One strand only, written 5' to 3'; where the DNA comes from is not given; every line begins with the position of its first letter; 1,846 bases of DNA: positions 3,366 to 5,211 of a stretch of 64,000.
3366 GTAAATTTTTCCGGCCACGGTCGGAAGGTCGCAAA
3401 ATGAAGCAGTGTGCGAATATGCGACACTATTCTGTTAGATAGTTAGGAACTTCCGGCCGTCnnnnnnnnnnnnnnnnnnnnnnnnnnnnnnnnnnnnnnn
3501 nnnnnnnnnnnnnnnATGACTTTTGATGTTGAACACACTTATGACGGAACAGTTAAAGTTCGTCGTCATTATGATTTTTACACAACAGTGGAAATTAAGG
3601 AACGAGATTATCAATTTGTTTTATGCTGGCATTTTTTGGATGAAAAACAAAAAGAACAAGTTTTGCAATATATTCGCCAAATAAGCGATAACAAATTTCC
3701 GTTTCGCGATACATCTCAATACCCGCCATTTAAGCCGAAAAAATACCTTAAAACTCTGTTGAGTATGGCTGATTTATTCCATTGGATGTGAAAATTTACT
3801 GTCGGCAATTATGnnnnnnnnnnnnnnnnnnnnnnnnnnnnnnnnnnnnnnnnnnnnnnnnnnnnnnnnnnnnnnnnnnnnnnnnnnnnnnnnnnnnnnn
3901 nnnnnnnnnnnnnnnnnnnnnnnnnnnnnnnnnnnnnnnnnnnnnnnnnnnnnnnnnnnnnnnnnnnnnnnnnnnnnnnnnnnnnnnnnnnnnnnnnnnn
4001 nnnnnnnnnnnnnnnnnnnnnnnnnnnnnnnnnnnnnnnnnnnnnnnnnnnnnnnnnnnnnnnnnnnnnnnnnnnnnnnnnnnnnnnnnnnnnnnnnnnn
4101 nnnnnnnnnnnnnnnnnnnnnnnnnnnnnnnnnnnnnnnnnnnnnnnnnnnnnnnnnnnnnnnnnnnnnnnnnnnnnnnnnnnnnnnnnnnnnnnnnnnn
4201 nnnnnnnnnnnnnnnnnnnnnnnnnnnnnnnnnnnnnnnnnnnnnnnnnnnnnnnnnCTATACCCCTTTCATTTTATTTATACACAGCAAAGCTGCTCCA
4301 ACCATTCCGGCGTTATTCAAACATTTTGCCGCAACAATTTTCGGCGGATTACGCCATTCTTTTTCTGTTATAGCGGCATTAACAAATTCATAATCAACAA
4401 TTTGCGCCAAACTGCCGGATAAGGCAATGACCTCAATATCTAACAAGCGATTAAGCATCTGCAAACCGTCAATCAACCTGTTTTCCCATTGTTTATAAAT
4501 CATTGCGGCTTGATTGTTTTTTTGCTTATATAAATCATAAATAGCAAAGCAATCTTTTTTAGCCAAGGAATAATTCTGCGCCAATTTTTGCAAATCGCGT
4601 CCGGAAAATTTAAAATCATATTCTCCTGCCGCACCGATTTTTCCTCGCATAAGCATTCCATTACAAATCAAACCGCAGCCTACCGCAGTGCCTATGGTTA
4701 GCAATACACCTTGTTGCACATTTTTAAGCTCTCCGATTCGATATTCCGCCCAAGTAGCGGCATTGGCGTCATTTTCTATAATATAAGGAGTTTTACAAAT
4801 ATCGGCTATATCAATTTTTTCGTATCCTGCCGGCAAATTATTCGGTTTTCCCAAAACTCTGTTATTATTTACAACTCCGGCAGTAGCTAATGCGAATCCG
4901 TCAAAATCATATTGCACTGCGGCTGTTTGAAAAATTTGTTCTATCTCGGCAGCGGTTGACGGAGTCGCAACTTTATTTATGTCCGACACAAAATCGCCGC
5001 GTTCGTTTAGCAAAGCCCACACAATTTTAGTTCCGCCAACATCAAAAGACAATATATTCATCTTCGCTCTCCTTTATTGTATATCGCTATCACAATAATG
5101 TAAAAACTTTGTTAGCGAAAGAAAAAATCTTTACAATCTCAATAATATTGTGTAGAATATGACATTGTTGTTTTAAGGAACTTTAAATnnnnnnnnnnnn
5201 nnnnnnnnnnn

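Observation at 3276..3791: A complete class A leader drives a small non-pilin ORF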

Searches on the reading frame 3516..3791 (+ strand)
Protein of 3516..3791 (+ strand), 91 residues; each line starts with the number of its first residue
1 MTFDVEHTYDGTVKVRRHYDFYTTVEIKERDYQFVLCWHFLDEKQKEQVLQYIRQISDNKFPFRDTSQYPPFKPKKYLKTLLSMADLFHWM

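Call 11: search_protein_families(library=pfam, proteins=[window:3516-3791:+], max_evalue=0.1)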
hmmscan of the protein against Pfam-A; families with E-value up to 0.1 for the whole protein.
window:3516-3791:+ (91 aa): 0 families

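Call 12: find_homologous_proteins(query=window:3516-3788:+, max_evalue=0.01)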
Query window:3516-3788:+ (91 aa): 4 proteins with E <= 0.01 among 4 candidates.
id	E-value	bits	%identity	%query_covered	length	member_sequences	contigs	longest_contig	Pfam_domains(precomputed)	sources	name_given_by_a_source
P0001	4.9e-56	205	99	100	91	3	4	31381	-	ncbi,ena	-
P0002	1.0e-41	159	82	97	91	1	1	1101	-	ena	-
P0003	9.6e-41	156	73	98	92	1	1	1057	-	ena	-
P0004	1.4e-34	136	66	96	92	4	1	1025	-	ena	-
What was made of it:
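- Only 4 close clusters exist among 5.8 billion sequences (call 12).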

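Call 14: find_encoding_contigs(protein=P0001, flank=10000, max_places=6)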
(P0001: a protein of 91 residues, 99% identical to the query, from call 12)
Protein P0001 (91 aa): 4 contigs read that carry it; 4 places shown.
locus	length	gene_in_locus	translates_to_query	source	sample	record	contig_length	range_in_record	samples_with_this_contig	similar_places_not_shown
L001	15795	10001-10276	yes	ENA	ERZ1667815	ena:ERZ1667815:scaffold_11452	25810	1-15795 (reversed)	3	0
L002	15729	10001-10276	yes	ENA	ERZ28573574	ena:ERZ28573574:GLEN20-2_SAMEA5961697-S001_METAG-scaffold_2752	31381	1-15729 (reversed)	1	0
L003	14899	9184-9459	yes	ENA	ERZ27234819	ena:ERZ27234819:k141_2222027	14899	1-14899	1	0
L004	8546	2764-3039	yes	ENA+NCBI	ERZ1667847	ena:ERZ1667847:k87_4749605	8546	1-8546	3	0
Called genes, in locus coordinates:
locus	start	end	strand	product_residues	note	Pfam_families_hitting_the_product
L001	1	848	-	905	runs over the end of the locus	-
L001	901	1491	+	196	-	PF02622:DUF179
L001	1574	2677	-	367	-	PF01546:Peptidase_M20, PF07687:M20_dimer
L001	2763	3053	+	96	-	-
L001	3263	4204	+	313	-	PF02899:Phage_int_SAM_1, PF13495:Phage_int_SAM_4 (weak), PF00589:Phage_integrase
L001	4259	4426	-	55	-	PF00471:Ribosomal_L33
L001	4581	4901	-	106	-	-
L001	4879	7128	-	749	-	PF01367:5_3_exonuc, PF00476:DNA_pol_A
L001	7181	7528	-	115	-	-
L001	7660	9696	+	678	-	PF00912:Transgly, PF00905:Transpeptidase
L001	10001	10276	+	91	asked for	-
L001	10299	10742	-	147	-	-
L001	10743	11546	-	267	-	PF00480:ROK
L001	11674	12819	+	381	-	PF11335:DUF3137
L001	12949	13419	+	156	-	PF00572:Ribosomal_L13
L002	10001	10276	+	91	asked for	-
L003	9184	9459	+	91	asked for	-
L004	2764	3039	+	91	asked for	-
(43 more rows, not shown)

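Call 15: find_encoding_contigs(protein=P0002, flank=10000)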
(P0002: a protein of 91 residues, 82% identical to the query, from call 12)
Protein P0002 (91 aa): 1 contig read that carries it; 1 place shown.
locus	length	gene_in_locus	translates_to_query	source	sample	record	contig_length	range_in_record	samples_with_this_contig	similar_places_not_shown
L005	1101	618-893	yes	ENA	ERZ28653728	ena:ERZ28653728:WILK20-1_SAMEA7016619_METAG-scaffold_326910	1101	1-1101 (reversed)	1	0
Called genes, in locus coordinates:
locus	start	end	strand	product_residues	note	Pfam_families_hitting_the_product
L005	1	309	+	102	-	?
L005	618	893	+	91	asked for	-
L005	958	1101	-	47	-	?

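Call 16: find_encoding_contigs(protein=P0003, flank=10000)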
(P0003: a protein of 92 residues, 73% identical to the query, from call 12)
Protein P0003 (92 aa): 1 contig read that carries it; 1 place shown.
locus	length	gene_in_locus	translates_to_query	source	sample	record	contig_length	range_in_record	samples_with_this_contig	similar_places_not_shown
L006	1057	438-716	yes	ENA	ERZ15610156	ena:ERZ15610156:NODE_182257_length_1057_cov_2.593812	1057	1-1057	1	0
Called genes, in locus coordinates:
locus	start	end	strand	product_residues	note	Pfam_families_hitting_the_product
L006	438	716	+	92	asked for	-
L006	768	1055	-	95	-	?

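Call 17: find_encoding_contigs(protein=P0004, flank=10000)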
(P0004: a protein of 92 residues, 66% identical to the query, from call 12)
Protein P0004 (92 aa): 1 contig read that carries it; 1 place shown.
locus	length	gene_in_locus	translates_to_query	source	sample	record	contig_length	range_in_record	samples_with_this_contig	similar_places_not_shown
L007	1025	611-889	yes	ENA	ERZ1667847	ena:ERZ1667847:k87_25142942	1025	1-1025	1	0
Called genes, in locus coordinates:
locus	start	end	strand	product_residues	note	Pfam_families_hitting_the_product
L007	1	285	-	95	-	?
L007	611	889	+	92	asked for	-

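Call 20: find_related_loci(query=A3, collection=genome_contigs, flank=10000)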
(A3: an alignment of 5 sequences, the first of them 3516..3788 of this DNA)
Query A3 (91 aa) in genome_contigs; peptide patterns used: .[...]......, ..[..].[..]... (x = any residue, [..] = any of these).
332 stretches matched a pattern, but none encodes a relative of the query by tblastn (E <= 1e-3).
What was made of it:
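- Tried and rejected: A scan of GTDB species genomes with the close-homolog alignment found nothing (call 20).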

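Call 28: search_protein_representatives(alignment_id=A3)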
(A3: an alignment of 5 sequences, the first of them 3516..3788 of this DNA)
Query: 5 sequences, 91 profile positions. Proteins with E-value up to 0.001 (for the whole library): 2; up to 1e-10: 1; up to 1e-30: 1. The best 2 are listed.
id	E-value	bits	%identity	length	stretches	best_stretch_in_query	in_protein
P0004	1.1e-49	182.5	-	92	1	2-91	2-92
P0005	2.3e-05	40.4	-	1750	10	4-29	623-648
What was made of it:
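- Tried and rejected: A profile search of 1.84 billion representatives with the close homologs found only its own cluster plus a weak repeat hit, P0005 (call 28).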

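Call 32: predict_structure(alignment_id=A3)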
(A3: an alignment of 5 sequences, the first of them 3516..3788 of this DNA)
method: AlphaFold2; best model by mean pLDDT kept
length: 91 residues; sequences in the alignment: 5
mean_pLDDT: 57.2   pTM: 0.40
mean pLDDT of the five models: 57.2, 56.5, 51.9, 51.2, 49.5
residues with pLDDT >= 90: 0; 70-90: 7; 50-70: 61; < 50: 23
segments of 3 or more residues with pLDDT < 50: 18-22, 62-66, 68-74, 88-91
pLDDT, mean of each block of 10 residues (from residue 1): 58 53 56 67 70 61 46 52 54 36
secondary structure, 60 per line:
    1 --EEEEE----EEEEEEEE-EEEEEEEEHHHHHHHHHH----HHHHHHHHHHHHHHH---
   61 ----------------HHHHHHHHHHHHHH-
elements in order: E3-7 E12-19 E21-28 H29-38 H43-57 H77-90

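Call 58: search_solved_structures(query=A3, max_evalue=10)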
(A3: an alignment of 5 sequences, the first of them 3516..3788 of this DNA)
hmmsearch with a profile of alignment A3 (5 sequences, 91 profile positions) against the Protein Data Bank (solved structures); distinct sequences matched with E-value up to 10: 0.

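Call 60: search_protein_families(library=ncbifam, proteins=[window:3516-3791:+], max_evalue=1)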
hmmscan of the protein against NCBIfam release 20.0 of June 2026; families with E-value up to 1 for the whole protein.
window:3516-3791:+ (91 aa): 0 families

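Call 61: search_protein_families(library=phrogs, proteins=[window:3516-3791:+], max_evalue=1)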
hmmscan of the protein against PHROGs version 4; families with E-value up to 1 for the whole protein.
window:3516-3791:+ (91 aa): 0 families
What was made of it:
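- The protein matches no known family (calls 11, 60, 61).
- Tried and rejected: Pfam, NCBIfam, PHROGs and PDB sequence profiles gave no hits (calls 11, 58, 60, 61).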

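Call 68: find_homologous_proteins(query=A9, max_evalue=0.001)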
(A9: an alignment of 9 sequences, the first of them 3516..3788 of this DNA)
Query A9 (9 sequences) (91 aa, profile of the alignment): 30 proteins with E <= 0.001 among 329 candidates.
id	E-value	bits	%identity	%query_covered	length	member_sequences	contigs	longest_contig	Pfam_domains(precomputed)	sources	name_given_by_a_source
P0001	7.6e-36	140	99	100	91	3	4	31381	-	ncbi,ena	-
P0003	4.5e-34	134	73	98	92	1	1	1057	-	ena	-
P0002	2.5e-33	132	82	97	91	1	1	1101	-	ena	-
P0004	7.0e-33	130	66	96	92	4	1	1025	-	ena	-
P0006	1.2e-24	104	24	77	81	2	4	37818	-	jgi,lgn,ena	jgi:hypothetical protein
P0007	9.8e-24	101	22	70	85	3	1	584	-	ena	-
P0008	1.0e-23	101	29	49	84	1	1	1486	-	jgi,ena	-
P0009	2.0e-22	97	29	71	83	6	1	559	-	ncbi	-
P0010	4.4e-21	93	32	68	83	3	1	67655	-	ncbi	-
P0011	7.2e-20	89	29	62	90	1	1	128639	-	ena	-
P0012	6.0e-19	86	30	68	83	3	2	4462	-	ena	-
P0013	7.0e-19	86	20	65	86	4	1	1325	-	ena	-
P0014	2.1e-18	84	24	65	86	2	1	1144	-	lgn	-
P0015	7.1e-18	82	22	84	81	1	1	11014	-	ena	-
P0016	9.8e-18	82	22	84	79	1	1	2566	-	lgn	-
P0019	3.5e-16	77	21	79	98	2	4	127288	-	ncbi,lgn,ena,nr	ncbi:MAG: hypothetical protein IJ218_00235 [Alphaproteobacteria bacterium]|nr:hypothetical protein [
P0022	4.1e-12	64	24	65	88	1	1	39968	-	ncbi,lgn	-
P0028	1.3e-7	49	34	31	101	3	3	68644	-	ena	-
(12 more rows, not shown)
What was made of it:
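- On ORF91-like small-protein family (defined here): 30 clusters at E up to 1e-3 (call 68).
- A profile reaches 30 clusters of 47-143 aa, mostly 72-101 (call 68).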

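Call 69: find_encoding_contigs(protein=P0010, flank=3000, max_places=2)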
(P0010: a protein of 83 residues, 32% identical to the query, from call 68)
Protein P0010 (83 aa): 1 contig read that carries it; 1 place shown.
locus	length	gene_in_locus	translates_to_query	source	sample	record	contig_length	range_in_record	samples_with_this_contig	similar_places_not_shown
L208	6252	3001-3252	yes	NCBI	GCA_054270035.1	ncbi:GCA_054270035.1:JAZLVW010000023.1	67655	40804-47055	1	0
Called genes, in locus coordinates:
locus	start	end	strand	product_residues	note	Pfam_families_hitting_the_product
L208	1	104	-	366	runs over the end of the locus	PF01171:ATP_bind_3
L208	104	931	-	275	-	PF13525:YfiO (weak), PF07719:TPR_2 (faint), PF13174:TPR_6 (faint), PF13432:TPR_16 (weak)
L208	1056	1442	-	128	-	-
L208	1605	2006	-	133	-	-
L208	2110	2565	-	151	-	PF00691:OmpA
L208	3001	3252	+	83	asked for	-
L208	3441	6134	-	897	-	PF01326:PPDK_N, PF00391:PEP-utilizers, PF02896:PEP-utilizers_C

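Call 70: find_encoding_contigs(protein=P0011, flank=3000, max_places=2)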
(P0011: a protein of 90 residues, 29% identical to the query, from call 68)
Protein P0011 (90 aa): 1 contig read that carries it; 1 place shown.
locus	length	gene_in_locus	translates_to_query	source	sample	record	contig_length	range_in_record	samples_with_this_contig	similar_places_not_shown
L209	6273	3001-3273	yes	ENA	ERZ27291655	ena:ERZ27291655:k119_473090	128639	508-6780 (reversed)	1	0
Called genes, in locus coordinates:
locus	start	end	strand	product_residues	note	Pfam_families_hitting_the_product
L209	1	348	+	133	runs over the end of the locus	-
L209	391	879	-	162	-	-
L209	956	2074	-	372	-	PF11335:DUF3137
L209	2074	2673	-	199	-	PF01427:Peptidase_M15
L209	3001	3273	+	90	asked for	-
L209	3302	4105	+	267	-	PF00149:Metallophos, PF12850:Metallophos_2 (weak)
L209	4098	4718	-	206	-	PF00929:RNase_T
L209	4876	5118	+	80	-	-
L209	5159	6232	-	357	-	-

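Call 71: find_encoding_contigs(protein=P0019, flank=3000, max_places=2)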
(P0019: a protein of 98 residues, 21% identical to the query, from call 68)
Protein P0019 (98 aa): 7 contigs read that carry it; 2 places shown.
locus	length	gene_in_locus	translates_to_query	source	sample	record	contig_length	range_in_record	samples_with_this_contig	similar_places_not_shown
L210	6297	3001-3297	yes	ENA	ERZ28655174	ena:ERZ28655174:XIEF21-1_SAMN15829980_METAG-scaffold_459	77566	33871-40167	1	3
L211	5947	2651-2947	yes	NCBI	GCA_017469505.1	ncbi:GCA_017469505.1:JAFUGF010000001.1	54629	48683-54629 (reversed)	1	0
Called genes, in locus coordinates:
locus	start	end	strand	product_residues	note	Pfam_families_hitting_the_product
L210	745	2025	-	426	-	PF06689:zf-C4_ClpX, PF00004:AAA, PF07724:AAA_2, PF07728:AAA_5 (weak), PF10431:ClpB_D2-small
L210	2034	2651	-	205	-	PF00574:CLP_protease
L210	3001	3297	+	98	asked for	-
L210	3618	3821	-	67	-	-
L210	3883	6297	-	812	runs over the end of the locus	PF20437:LonC_helical, PF13654:AAA_32, PF20436:LonB_AAA-LID, PF05362:Lon_C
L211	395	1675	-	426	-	PF06689:zf-C4_ClpX, PF00004:AAA, PF07724:AAA_2, PF07728:AAA_5 (weak), PF10431:ClpB_D2-small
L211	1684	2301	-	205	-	PF00574:CLP_protease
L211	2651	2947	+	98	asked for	-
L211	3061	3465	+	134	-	-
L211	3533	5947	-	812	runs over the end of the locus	PF20437:LonC_helical, PF13654:AAA_32, PF20436:LonB_AAA-LID, PF05362:Lon_C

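Call 72: find_encoding_contigs(protein=P0022, flank=3000, max_places=2)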
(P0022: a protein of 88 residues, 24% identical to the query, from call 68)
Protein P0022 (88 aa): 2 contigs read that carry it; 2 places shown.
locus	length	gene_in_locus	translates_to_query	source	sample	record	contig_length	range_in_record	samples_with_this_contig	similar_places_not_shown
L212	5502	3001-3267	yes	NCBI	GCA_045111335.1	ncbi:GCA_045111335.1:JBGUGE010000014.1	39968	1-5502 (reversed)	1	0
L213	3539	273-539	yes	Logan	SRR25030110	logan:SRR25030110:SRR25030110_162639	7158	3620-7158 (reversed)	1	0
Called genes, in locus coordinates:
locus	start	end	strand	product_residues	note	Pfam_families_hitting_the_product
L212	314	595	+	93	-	-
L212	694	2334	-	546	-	PF00118:Cpn60_TCP1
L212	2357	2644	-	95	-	PF00166:Cpn10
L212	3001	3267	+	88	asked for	-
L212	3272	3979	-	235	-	PF01478:Peptidase_A24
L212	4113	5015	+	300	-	-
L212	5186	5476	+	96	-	PF01386:Ribosomal_L25p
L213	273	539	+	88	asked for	-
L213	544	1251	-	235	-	PF01478:Peptidase_A24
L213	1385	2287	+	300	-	-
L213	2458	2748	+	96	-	PF01386:Ribosomal_L25p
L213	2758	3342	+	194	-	PF01195:Pept_tRNA_hydro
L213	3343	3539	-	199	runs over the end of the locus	PF00881:Nitroreductase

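Call 73: find_encoding_contigs(protein=P0028, flank=3000, max_places=2)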
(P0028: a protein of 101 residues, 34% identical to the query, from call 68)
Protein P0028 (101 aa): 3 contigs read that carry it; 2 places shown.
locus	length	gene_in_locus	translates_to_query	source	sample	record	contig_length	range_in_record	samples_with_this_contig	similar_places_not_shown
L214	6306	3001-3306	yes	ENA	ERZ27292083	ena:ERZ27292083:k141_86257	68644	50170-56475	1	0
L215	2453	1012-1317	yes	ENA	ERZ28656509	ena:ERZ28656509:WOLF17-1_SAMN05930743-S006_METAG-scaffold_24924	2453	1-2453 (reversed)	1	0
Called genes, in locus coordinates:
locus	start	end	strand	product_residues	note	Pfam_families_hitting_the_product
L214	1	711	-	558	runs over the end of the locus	PF00005:ABC_tran, PF00931:NB-ARC (faint), PF02463:SMC_N (faint), PF13304:AAA_21 (faint), PF12848:ABC_tran_Xtn, PF00005:ABC_tran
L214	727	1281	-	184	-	-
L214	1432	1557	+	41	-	PF00444:Ribosomal_L36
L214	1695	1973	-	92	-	-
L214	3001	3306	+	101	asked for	-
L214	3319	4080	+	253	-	PF05307:Bundlin, PF08805:PilS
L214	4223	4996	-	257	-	PF02348:CTP_transf_3, PF12804:NTP_transf_3 (weak)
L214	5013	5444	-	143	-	PF01230:HIT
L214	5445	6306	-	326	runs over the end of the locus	PF00702:Hydrolase (faint), PF13344:Hydrolase_6, PF13242:Hydrolase_like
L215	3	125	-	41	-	?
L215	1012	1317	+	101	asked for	-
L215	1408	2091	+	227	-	PF05307:Bundlin, PF08805:PilS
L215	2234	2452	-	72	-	?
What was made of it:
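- One family member, at two loci (L214, L215), is directly followed by a pilin gene on the same strand (call 73). The adjacency to a pilin gene at L214 and L215 (call 73) suits an accessory role just as well.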

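Call 79: predict_structure(alignment_id=A10)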
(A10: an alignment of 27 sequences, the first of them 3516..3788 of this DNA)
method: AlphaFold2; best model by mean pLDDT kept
length: 91 residues; sequences in the alignment: 27
mean_pLDDT: 65.3   pTM: 0.37
mean pLDDT of the five models: 65.3, 64.4, 64.3, 62.2, 58.9
residues with pLDDT >= 90: 0; 70-90: 48; 50-70: 18; < 50: 25
segments of 3 or more residues with pLDDT < 50: 64-79, 86-91
pLDDT, mean of each block of 10 residues (from residue 1): 75 73 73 78 82 72 46 45 46 38
secondary structure, 60 per line:
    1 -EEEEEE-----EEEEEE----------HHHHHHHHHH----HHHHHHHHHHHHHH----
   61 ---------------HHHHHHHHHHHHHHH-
elements in order: E2-7 E13-18 H29-38 H43-56 H76-90
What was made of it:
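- This is compatible with small DNA- or RNA-binding domains, though it is not diagnostic of them (call 79). The structure model has only moderate confidence: pLDDT 65 overall, 72-82 for residues 1-60 (call 79).
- Tried and rejected: AlphaFold2 with 5 sequences gave pLDDT 57 (call 32), and with 27 sequences pLDDT 65 (call 79).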

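Call 82: fold_search(model_id=the predicted structure, library=pdb)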
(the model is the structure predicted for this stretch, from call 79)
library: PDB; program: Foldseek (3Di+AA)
matches with E <= 10: 43; with E <= 0.001: 0
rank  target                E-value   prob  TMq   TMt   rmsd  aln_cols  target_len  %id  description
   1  9cac_C                3.0e+00  0.06  0.18  0.14  15.3        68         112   20  Cryo-EM structure of the RuvBL lobe of the native human TIP60 complex (composite structure) (released 2025-06-18)
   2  9dxd_A                3.0e+00  0.05  0.26  0.06  16.0        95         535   14  attLmm bound serine integrase and RDF complex in the pre-rotation state (released 2026-01-21)
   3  9grx_4                3.4e+00  0.03  0.20  0.20  23.0        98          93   13  NDH-PSI-LHCI supercomplex from S. oleracea (released 2025-02-12)
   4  6khx_A                3.6e+00  0.03  0.19  0.10  13.3       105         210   12  Crystal structure of Prx from Akkermansia muciniphila (released 2020-02-19)
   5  7o86_B                4.2e+00  0.05  0.22  0.21  19.8        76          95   14  1.73A X-ray crystal structure of the conserved C-terminal (CCT) of human SPAK (released 2021-09-22)
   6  3lyq_A                4.5e+00  0.04  0.19  0.11  14.4        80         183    9  Crystal structure of IpgB2 from Shigella flexneri (released 2010-03-31)
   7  8iuf_S3               4.5e+00  0.03  0.18  0.08  13.7        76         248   12  Cryo-EM structure of Euglena gracilis super-complex I+III2+IV, composite (released 2024-02-28)
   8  9gmb_E                4.8e+00  0.03  0.24  0.15  12.9       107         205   12  MukEF in complex with the phage protein gp5.9 (released 2025-03-26)
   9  9qdq_C                5.1e+00  0.08  0.16  0.26   7.3        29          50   17  Cryo-EM structure of Upf1-Nmd4-Ebs1 in complex with RNA (released 2025-10-22)
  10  5xgp                  5.1e+00  0.06  0.19  0.08  17.9        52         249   10  structure of Sizzled from Xenopus laevis at 2.08 angstroms resolution (released 2017-08-23)
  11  8x4n_B                5.1e+00  0.05  0.23  0.21  18.3        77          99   14  Crystal structure of the PI3P-binding domain of Legionella SetA in complex with inositol 1,3-bisphosphate (released 2025-02-19)
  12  7m2w_F                5.1e+00  0.02  0.20  0.04  20.8        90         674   11  Engineered disulfide cross-linked closed conformation of the Yeast gamma-TuRC(SS) (released 2021-05-12)
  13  3t91_A                5.5e+00  0.08  0.26  0.13  13.2        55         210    7  Structure of the Phosphatase Domain of the Cell Fate Determinant SpoIIE from Bacillus subtilis (released 2011-12-07)
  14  9j1l_2                5.5e+00  0.04  0.22  0.13  10.8        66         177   11  Side fiber of monocin (released 2025-01-08)
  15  3lyq_B                5.9e+00  0.03  0.19  0.12  14.3        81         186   10  Crystal structure of IpgB2 from Shigella flexneri (released 2010-03-31)
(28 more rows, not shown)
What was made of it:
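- Tried and rejected: Foldseek against the PDB gave nothing below E=3 (call 82).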

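Call 102: search_dna_similar(query=window:3516-3788:+, collection=phages, mode=protein, max_evalue=0.01, max_rows=5)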
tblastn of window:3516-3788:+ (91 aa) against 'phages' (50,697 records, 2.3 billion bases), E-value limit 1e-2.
No match.
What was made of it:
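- Tried and rejected: ORF91 is absent from 50,697 phage records (call 102).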

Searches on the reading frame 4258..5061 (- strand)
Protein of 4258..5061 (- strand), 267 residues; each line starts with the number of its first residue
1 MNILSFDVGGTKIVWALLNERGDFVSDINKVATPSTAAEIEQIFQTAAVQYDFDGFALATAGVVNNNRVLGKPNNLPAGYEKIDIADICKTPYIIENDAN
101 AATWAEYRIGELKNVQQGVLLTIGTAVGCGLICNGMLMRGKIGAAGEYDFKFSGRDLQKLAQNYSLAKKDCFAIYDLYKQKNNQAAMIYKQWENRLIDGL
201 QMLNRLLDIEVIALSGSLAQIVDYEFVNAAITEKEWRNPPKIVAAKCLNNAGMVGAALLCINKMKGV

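Call 11: search_protein_families(library=pfam, proteins=[window:4258-5061:-], max_evalue=0.1)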
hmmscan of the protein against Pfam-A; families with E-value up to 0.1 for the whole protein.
window:4258-5061:- (267 aa): 3 families
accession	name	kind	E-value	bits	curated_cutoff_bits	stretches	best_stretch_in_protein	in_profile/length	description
PF00480.26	ROK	-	1.4e-28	100.7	22.9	2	5-147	3-154/294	ROK family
PF22244.2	GCE_fung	-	0.021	15.1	27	1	160-216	53-111/231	Glucuronyl esterase, fungi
PF01955.23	CbiZ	-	0.091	13.2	27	0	29-69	54-94/191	Adenosylcobinamide amidohydrolase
